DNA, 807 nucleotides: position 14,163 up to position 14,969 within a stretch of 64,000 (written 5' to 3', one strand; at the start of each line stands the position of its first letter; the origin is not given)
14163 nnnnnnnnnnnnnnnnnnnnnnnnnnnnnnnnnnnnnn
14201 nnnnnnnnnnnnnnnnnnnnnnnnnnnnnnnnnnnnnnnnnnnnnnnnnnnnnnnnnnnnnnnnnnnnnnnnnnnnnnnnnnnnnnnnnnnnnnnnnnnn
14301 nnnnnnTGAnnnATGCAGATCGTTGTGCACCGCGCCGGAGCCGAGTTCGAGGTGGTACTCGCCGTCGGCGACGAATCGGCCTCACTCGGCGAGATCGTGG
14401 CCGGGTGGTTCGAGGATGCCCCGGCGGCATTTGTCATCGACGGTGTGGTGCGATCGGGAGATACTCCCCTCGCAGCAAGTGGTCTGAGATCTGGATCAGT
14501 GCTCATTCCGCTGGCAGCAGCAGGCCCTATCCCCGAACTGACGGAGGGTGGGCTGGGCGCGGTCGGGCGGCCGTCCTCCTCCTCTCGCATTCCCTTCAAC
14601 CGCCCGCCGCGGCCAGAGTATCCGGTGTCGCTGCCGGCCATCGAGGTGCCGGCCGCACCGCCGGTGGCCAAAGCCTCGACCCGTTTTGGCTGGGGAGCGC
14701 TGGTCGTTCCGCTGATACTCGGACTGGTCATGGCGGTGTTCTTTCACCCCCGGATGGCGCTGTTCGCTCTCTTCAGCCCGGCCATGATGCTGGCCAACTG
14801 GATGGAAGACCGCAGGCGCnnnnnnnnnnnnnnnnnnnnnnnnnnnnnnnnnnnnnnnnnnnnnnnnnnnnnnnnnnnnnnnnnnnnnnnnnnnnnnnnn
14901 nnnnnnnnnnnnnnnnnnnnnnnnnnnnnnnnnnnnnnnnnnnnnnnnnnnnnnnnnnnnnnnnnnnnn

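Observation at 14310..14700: EccC carries an extra N-terminal ~70-aa beta-grasp/ubiquitin-like-looking domain before its TM helices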

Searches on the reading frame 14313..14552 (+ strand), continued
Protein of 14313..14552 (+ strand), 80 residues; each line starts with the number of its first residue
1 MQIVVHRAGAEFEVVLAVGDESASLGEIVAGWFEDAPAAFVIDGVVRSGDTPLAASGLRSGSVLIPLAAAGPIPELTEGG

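Call 83: list_cluster_members(proteins=[P0028, P0032, P0043, P0042, P0036, P0081, P0098, P0128, P0131, P0099])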
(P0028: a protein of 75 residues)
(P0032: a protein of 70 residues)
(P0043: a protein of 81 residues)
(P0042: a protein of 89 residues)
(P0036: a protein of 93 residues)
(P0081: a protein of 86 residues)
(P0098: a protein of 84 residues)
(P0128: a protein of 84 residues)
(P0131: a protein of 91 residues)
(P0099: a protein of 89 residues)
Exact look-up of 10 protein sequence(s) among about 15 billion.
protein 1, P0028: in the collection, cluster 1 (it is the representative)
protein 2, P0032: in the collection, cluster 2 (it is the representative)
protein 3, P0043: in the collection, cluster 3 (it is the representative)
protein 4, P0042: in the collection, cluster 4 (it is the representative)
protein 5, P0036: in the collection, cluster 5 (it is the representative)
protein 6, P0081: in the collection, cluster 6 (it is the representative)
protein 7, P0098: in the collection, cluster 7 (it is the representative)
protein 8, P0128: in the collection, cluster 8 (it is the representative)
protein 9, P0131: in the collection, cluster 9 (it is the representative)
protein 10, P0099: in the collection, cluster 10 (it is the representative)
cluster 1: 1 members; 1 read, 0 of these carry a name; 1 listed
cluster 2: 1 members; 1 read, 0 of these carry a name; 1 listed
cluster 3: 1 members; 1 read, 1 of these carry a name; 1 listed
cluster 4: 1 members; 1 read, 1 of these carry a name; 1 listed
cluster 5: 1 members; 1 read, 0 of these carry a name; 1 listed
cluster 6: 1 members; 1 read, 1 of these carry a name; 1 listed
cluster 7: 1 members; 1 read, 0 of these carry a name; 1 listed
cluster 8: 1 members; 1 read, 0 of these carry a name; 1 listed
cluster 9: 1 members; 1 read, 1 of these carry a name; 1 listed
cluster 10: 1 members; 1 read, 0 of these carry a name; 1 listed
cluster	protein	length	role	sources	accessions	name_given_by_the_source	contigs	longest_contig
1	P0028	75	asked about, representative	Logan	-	-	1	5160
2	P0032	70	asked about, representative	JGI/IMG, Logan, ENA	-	-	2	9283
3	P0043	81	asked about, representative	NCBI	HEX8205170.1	MAG TPA: hypothetical protein VF587_03825, partial [Solirubrobacteraceae bacterium]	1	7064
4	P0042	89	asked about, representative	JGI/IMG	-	hypothetical protein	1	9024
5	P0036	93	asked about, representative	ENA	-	-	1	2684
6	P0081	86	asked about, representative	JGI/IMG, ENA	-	hypothetical protein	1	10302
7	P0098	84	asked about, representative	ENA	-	-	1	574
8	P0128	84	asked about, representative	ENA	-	-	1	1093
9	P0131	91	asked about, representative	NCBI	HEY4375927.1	MAG TPA: hypothetical protein VGM93_02170, partial [Acidimicrobiales bacterium]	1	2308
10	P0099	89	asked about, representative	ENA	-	-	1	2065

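Call 89: search_protein_families(library=ncbifam, alignment_id=A2, max_evalue=10)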
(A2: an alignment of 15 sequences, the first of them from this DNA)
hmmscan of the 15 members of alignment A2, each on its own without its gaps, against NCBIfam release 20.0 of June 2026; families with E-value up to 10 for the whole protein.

A. member 1, seq(70 aa): 0 families

B. families by the number of members that match (of 15 scanned): 7 families
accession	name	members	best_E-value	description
NF041919.1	SAMP2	4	0.019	ubiquitin-like small modifier protein SAMP2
NF008584.2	PRK11546.1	1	0.0076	zinc resistance sensor/chaperone ZraP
NF006860.0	PRK09360.1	1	0.065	maltoporin LamB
NF009399.0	PRK12764.1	1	0.069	fumarylacetoacetate hydrolase family protein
NF006875.0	PRK09372.1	1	0.07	ribonuclease E activity regulator RraA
TIGR01935.1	NOT-MenG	1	0.084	RraA family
NF011047.0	PRK14477.1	1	0.15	bifunctional nitrogenase iron-molybdenum cofactor biosynthesis protein NifEN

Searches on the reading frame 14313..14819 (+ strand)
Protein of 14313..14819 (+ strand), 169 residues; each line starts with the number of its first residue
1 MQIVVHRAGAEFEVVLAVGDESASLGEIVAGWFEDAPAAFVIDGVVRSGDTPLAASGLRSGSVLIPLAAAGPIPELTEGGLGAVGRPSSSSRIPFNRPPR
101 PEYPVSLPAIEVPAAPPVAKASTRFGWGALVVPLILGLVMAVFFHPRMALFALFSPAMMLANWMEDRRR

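Call 10: find_homologous_proteins(query=window:14313-14819:+, max_evalue=0.01)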
Query seq(169 aa) (169 aa): 2 proteins with E <= 0.01 among 3918 candidates.
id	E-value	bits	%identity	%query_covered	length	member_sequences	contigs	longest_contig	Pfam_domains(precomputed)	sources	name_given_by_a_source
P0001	2.3e-86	306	91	95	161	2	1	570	-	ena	-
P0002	1.5e-38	150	75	60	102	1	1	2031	-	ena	-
